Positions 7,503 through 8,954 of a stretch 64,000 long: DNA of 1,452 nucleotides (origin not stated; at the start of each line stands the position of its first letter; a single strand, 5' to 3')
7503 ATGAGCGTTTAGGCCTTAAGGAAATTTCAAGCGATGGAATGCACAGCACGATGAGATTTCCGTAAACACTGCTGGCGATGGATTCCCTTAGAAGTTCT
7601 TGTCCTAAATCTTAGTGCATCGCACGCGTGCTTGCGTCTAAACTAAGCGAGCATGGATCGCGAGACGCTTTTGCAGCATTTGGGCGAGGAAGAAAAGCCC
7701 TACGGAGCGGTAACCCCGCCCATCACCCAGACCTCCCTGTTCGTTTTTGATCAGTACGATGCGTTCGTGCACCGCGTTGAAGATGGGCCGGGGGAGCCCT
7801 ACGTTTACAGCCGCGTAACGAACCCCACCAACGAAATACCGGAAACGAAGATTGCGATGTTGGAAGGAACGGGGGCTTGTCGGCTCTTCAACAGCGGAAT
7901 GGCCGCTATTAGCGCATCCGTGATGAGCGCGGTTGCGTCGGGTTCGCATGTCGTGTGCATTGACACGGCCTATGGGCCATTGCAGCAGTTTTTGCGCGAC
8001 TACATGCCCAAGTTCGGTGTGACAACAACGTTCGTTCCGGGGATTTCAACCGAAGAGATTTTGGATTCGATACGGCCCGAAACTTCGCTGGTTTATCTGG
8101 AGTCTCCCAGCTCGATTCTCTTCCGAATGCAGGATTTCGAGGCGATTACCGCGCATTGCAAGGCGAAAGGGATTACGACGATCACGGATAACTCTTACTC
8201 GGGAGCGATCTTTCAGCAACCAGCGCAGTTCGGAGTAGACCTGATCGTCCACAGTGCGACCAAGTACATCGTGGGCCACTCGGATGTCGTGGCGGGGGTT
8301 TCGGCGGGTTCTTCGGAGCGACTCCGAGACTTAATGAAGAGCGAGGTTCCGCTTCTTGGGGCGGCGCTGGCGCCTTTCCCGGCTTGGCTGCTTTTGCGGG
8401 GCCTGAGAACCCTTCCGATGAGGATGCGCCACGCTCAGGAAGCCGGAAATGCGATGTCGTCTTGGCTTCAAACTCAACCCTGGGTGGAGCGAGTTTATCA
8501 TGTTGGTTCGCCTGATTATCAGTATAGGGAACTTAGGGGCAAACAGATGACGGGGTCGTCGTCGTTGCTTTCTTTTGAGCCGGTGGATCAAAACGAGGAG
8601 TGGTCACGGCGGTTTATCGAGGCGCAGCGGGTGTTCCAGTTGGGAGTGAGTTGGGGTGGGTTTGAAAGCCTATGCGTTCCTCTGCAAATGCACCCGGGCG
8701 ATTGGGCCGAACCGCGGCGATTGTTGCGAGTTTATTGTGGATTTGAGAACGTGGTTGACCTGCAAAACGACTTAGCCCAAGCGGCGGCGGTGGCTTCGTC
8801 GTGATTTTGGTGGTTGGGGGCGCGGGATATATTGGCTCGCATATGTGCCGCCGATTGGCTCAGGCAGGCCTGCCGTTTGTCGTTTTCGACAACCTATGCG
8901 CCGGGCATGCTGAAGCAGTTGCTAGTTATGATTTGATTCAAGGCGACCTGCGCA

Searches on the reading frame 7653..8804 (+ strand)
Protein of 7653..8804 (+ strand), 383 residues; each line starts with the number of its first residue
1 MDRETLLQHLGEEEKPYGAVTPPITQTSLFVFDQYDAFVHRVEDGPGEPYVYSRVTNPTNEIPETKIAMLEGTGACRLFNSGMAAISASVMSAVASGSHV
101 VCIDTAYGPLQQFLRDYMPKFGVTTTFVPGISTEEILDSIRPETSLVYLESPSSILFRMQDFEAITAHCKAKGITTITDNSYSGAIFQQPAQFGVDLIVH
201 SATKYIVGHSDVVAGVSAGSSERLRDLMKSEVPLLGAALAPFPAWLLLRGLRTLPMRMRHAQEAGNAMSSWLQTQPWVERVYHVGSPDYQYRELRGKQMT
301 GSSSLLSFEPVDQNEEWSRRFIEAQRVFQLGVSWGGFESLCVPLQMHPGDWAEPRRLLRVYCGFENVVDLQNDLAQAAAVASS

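Call 45: search_protein_families(library=pfam, proteins=[window:7653-8804:+], max_evalue=0.001)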
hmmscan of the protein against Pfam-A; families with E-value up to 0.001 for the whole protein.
window:7653-8804:+ (383 aa): 2 families
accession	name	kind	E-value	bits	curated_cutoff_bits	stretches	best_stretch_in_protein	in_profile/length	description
PF01053.26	Cys_Met_Meta_PP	-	4.5e-100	335.3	27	1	5-377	2-379/381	Cys/Met metabolism PLP-dependent enzyme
PF00266.25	Aminotran_5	-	6.7e-05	22.5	21.5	1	131-208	127-204/371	Aminotransferase class-V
